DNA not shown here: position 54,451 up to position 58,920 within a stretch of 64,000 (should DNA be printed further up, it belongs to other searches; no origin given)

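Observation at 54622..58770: YbjD/OLD-family nuclease homologue expanded about 2.5-fold by insertions between conserved blocks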

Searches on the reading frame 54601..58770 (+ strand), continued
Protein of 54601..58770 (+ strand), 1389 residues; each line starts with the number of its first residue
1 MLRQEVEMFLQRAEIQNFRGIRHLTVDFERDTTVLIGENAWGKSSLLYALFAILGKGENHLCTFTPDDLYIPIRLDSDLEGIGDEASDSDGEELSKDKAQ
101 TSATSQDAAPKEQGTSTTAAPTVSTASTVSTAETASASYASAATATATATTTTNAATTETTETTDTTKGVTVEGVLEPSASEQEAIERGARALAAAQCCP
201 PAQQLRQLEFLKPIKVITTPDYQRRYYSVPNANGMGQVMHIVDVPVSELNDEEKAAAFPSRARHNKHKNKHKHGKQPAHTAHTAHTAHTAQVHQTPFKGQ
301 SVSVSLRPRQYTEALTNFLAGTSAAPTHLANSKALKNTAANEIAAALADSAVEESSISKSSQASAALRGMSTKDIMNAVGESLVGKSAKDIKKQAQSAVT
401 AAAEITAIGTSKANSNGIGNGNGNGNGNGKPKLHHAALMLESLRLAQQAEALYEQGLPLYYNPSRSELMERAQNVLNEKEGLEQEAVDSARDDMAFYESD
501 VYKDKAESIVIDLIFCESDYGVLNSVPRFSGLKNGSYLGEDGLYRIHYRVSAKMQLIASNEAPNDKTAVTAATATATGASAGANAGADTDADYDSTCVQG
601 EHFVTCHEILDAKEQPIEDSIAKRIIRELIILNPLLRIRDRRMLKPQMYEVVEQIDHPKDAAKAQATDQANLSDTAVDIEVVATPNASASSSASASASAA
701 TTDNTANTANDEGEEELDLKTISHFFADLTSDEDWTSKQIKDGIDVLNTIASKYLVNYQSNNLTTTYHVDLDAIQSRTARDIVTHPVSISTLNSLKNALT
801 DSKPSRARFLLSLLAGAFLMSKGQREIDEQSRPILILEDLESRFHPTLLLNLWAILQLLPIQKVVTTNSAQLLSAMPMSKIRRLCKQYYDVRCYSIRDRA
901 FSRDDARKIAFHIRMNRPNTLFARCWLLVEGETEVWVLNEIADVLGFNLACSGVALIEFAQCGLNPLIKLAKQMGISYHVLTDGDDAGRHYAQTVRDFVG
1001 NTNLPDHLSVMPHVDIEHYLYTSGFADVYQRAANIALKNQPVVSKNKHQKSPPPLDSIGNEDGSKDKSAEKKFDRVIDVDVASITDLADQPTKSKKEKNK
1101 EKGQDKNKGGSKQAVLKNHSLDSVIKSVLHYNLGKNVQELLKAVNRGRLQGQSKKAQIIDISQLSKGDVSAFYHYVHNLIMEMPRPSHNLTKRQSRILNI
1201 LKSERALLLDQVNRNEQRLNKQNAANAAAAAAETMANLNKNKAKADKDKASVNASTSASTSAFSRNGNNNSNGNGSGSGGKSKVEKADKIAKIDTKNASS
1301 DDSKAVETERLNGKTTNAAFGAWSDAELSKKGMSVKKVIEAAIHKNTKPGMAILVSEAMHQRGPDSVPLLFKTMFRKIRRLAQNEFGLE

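Call 7: search_solved_structures(query=window:54601-58770:+, max_evalue=0.01, show_alignments=2)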
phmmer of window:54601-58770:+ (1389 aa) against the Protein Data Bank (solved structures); distinct sequences matched with E-value up to 0.01: 13.
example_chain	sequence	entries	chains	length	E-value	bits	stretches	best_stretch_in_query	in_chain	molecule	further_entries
9vkz_A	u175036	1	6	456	2.9e-05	25.4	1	5-53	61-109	Retron Ec78 probable ATPase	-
9vh1_D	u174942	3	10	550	4.6e-05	24.7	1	5-53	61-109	Retron Ec78 probable ATPase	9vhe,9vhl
22bu_B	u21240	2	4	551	0.00013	23.3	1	8-54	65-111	AAA family ATPase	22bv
22et_E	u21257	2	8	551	0.00033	21.9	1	8-54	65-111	PtuA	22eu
9kjx_B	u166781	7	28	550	0.00059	21.1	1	3-53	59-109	AAA family ATPase | Retron I-A effector PtuA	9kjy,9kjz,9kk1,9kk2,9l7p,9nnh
9nnb_C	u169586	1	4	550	0.001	20.3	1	3-53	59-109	Retron I-A effector PtuA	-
9nnk_C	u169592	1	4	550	0.0011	20.1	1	3-53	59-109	Retreon I-A effector PtuA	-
9n69_A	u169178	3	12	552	0.0014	19.8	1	6-55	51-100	AAA family ATPase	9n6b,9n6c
9u9y_A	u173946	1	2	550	0.0015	19.7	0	3-53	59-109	AAA family ATPase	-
6njv_A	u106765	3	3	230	0.0034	18.6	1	909-991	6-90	Xcc_CTR_I | Xcc_ctr_pt | Xcc_ctr_Hg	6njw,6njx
3aux_A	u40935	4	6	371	0.0069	17.5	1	7-80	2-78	DNA double-strand break repair rad50 ATPase | DNA double-strand break repair Rad50 ATPase,DNA double-strand break repair Rad50 ATPase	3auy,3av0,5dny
5f3w_B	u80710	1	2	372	0.0069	17.5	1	7-80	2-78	DNA double-strand break repair Rad50 ATPase,DNA double-strand break repair Rad50 ATPase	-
3tho_A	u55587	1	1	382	0.009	17.2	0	10-59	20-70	Probable DNA double-strand break repair Rad50 ATPase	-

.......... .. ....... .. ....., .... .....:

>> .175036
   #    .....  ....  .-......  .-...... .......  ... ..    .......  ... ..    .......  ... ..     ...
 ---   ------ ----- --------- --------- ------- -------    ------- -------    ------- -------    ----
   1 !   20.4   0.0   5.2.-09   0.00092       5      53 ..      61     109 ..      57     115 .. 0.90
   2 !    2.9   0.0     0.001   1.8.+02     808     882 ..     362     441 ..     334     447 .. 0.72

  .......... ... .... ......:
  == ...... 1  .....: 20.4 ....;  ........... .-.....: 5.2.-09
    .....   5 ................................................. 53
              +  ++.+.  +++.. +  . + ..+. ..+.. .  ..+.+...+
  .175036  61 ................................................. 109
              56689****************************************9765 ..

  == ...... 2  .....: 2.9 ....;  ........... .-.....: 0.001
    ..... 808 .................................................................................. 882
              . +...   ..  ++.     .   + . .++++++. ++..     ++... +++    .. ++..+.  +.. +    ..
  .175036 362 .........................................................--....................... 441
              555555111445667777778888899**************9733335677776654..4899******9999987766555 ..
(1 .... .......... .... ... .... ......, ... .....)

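Call 9: find_related_loci(query=window:54601-58770:+, collection=genome_contigs, flank=8000)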
Query window:54601-58770:+ (1389 aa) in genome_contigs; peptide patterns used: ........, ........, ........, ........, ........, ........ (x = any residue, [..] = any of these).
552 stretches matched a pattern, but none encodes a relative of the query by tblastn (E <= 1e-3).
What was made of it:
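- Tried and rejected: The genome_contigs scan with the single protein picked low-complexity peptide patterns and confirmed nothing (call 9).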

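Call 13: find_encoding_contigs(protein=P0048, flank=6000, max_places=3)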
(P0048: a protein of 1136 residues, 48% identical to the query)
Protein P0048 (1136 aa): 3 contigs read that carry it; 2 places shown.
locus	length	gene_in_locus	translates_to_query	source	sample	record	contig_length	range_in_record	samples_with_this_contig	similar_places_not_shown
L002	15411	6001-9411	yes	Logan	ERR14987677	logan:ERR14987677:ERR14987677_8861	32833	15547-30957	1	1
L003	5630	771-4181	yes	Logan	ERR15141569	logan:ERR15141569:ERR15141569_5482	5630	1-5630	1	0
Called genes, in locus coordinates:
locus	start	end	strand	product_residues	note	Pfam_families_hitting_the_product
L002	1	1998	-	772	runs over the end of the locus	PF00884:Sulfatase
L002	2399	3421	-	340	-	PF01820:Dala_Dala_lig_N, PF07478:Dala_Dala_lig_C, PF02222:ATP-grasp (weak)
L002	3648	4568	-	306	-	-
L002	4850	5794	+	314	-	PF03755:YicC-like_N, PF08340:YicC-like_C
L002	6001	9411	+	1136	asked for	PF02463:SMC_N (faint), PF11398:DUF2813, PF13175:AAA_15, PF13476:AAA_23, PF11398:DUF2813, PF20469:OLD-like_TOPRIM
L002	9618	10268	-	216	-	PF02592:Vut_1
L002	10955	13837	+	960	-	PF02739:5_3_exonuc_N, PF22619:DNA_polI_exo1 (faint), PF01367:5_3_exonuc, PF01612:DNA_pol_A_exo1, PF00476:DNA_pol_A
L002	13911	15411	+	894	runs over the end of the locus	-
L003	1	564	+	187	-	?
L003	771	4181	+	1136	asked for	PF02463:SMC_N (faint), PF11398:DUF2813, PF13175:AAA_15, PF13476:AAA_23, PF11398:DUF2813, PF20469:OLD-like_TOPRIM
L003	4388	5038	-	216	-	PF02592:Vut_1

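Call 14: find_encoding_contigs(protein=window:54601-58770:+, flank=3000, max_places=3)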
Protein window:54601-58770:+ (1389 aa): 1 contig read that carries it; 1 place shown.
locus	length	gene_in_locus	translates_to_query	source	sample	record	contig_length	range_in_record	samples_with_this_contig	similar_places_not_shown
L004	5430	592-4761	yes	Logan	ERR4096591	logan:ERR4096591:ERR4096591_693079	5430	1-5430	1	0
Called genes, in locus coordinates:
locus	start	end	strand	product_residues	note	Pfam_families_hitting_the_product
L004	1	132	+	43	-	?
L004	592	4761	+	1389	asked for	-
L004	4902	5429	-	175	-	?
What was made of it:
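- Checked: The exact 1389-aa product also occurs in a separate public assembly, ERR4096591 (call 14).
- An identical 1389-aa product is present in a separate public assembly (call 14).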

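Call 16: find_related_loci(query=A2, collection=genome_contigs, flank=8000)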
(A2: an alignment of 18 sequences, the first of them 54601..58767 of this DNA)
Query A2 (1389 aa) in genome_contigs; peptide patterns used: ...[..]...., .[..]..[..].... (x = any residue, [..] = any of these).
599 stretches matched a pattern (row limit reached: there are more); 583 encode a relative of the query (tblastn E <= 1e-3); the best 80 are kept; 80 distinct loci.
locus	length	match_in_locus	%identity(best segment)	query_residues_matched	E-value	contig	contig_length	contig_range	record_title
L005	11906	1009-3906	47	208-1388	0e+0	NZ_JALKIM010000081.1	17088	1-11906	Anaerobiospirillum sp. NML120448 contig00081, whole genome shotgun sequence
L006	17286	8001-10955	48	5-1077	0e+0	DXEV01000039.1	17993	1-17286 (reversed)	MAG TPA_asm: Candidatus Anaerobiospirillum pullistercoris isolate USASDec5-558 USASDcec5__C13747_L17993_SAMN08385414, wh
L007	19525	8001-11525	50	7-1389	0e+0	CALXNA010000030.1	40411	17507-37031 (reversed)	MAG: uncultured Anaerobiospirillum sp. isolate BRZ_D__bin91 genome assembly, contig: BRZ_D__NODE_1738_length_40411_cov_1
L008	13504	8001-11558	54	8-1388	5e-166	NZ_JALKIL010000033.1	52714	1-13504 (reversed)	Anaerobiospirillum sp. NML120449 contig00033, whole genome shotgun sequence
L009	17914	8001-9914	39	5-1389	1e-119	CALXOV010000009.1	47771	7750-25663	MAG: uncultured Succinivibrionaceae bacterium isolate E27__bin388 genome assembly, contig: E27__k127_6311842, whole geno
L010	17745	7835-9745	47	8-1389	1e-103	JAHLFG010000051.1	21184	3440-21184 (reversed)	MAG: Candidatus Anaerobiospirillum merdipullorum isolate 687 D5M67__C108205_L21184, whole genome shotgun sequence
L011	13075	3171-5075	48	7-1387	3e-96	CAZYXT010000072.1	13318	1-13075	MAG TPA_asm: uncultured Enterobacterales bacterium isolate SRP141132_co6_4 genome assembly, contig: NODE_3976_length_133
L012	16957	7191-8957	47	8-1368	3e-94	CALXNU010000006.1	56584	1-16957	MAG: uncultured Succinivibrionaceae bacterium isolate BRZ_RI__bin27 genome assembly, contig: BRZ_RI__NODE_312_length_565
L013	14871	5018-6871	35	8-1386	2e-89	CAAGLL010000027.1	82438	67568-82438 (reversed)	MAG TPA_asm: uncultured Succinivibrio sp., isolate HGM20909, WGS project CAAGLL010000000 data, contig: SRS476348_14_k119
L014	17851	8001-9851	46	8-1386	2e-87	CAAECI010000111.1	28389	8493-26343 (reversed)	MAG TPA_asm: uncultured Succinivibrio sp., isolate HGM20910, WGS project CAAECI010000000 data, contig: ERS396468_4_k85_5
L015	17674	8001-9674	47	8-1035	6e-86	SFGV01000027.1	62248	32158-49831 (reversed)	MAG: Succinatimonas hippei isolate W0P7.024 Contig793, whole genome shotgun sequence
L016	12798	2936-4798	44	6-1386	5e-84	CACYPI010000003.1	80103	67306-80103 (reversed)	MAG: uncultured Aeromonadales bacterium isolate RUG12150 genome assembly, contig: RUG12150_asm_3, whole genome shotgun s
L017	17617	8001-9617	44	8-1385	3e-80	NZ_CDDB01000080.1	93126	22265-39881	Aeromonas schubertii strain CECT 4240, whole genome shotgun sequence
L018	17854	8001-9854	36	2-1385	4e-80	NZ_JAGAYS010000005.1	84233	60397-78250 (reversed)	MAG: Ruminobacter sp. isolate RGIG8895 Water_deer_Omasum.Co__c87552, whole genome shotgun sequence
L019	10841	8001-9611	43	8-1378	1e-77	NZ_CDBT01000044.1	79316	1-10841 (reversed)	Aeromonas bivalvium strain CECT 7113, whole genome shotgun sequence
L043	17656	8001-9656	49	6-1382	4e-74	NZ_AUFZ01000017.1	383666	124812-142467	Vibrio litoralis DSM 17657 K358DRAFT_scaffold00004.4_C, whole genome shotgun sequence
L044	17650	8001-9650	49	8-1382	2e-73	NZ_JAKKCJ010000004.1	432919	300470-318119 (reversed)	Vibrio sp. CK2-1 CK2-1_4, whole genome shotgun sequence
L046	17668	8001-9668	48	3-1382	4e-73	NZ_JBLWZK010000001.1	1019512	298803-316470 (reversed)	MAG: Vibrio sp. isolate EC02-08 C02maxbin.010RE.5K@1, whole genome shotgun sequence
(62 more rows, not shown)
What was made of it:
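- On YbjD/OldB subfamily (DUF2813): The scan returned one locus for each Anaerobiospirillum genome it listed (call 16).
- Tried and rejected: It was repeated with a clade alignment (call 16).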

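Call 54: list_cluster_members(proteins=[P0048, P0015, P0056, P0066])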
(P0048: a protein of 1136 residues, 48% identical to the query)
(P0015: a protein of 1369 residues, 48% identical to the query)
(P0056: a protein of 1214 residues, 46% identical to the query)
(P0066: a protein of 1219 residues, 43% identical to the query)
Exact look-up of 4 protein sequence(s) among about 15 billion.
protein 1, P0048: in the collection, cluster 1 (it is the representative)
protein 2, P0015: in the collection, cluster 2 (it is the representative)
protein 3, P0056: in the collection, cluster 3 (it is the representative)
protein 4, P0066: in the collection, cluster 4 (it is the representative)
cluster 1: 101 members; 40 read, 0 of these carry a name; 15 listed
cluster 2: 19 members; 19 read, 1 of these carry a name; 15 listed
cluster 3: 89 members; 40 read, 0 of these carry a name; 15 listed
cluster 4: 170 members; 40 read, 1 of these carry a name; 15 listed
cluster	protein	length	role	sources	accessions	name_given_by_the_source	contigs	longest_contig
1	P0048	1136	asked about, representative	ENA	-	-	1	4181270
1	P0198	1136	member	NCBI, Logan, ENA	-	-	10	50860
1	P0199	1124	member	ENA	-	-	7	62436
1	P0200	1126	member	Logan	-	-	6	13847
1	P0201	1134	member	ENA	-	-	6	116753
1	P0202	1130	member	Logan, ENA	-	-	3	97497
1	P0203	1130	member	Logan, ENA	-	-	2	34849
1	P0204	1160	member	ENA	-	-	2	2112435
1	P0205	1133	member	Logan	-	-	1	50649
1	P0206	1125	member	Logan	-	-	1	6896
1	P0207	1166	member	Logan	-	-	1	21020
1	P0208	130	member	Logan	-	-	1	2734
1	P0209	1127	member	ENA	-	-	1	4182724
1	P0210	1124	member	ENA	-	-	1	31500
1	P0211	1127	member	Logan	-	-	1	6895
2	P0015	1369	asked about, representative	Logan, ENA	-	-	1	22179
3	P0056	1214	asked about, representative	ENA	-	-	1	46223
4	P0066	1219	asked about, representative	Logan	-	-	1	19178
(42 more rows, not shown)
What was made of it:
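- Lengths also vary within 90% clusters (call 54).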

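Call 60: find_encoding_contigs(protein=P0015, flank=500, max_places=1)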
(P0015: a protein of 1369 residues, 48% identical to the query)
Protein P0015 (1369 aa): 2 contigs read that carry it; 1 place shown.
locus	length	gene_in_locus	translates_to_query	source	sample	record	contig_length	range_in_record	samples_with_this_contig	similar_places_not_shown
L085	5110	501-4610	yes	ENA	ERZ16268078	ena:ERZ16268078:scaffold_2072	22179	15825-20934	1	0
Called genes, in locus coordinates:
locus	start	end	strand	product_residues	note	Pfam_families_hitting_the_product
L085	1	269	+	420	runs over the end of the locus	PF07498:Rho_N, PF07497:Rho_RNA_bind, PF00006:ATP-synt_ab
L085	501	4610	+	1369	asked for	PF02463:SMC_N (weak), PF11398:DUF2813, PF13175:AAA_15, PF13304:AAA_21 (faint), PF13476:AAA_23 (weak), PF11398:DUF2813, PF20469:OLD-like_TOPRIM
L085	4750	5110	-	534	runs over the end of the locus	?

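Call 61: find_encoding_contigs(protein=P0009, flank=500, max_places=1)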
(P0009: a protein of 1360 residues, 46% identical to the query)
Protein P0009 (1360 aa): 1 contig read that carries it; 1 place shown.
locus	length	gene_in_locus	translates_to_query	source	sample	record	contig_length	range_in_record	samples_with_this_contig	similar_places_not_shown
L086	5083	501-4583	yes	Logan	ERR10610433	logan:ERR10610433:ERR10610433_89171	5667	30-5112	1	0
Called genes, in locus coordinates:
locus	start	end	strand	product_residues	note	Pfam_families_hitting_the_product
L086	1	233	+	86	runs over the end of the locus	?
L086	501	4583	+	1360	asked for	PF02463:SMC_N (weak), PF11398:DUF2813, PF13175:AAA_15, PF13304:AAA_21 (faint), PF13476:AAA_23 (weak), PF11398:DUF2813, PF20469:OLD-like_TOPRIM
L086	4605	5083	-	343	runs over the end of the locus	?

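Call 62: find_encoding_contigs(protein=P0013, flank=500, max_places=1)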
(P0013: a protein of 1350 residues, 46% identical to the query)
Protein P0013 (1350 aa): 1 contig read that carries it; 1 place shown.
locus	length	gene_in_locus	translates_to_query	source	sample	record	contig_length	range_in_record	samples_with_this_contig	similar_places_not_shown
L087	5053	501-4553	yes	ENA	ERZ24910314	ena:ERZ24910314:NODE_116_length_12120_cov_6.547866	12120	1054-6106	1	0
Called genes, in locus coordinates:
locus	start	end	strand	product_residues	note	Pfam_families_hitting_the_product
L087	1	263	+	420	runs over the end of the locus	PF07498:Rho_N, PF07497:Rho_RNA_bind, PF00006:ATP-synt_ab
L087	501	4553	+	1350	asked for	PF02463:SMC_N (weak), PF11398:DUF2813, PF13175:AAA_15, PF13304:AAA_21 (faint), PF13476:AAA_23 (weak), PF11398:DUF2813, PF20469:OLD-like_TOPRIM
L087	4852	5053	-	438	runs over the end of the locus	PF19040:SGNH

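Call 63: find_encoding_contigs(protein=P0001, flank=500, max_places=1)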
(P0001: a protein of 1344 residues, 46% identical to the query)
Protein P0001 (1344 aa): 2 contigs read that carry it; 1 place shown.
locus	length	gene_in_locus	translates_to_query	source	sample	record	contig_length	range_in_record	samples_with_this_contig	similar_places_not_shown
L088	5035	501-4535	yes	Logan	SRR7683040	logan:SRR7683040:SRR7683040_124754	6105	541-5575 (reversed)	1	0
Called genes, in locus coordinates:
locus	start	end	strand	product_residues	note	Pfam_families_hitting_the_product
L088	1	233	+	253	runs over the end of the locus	?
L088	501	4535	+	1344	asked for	PF02463:SMC_N (weak), PF11398:DUF2813, PF13175:AAA_15, PF13304:AAA_21 (faint), PF13476:AAA_23 (weak), PF11398:DUF2813, PF20469:OLD-like_TOPRIM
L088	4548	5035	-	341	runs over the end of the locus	?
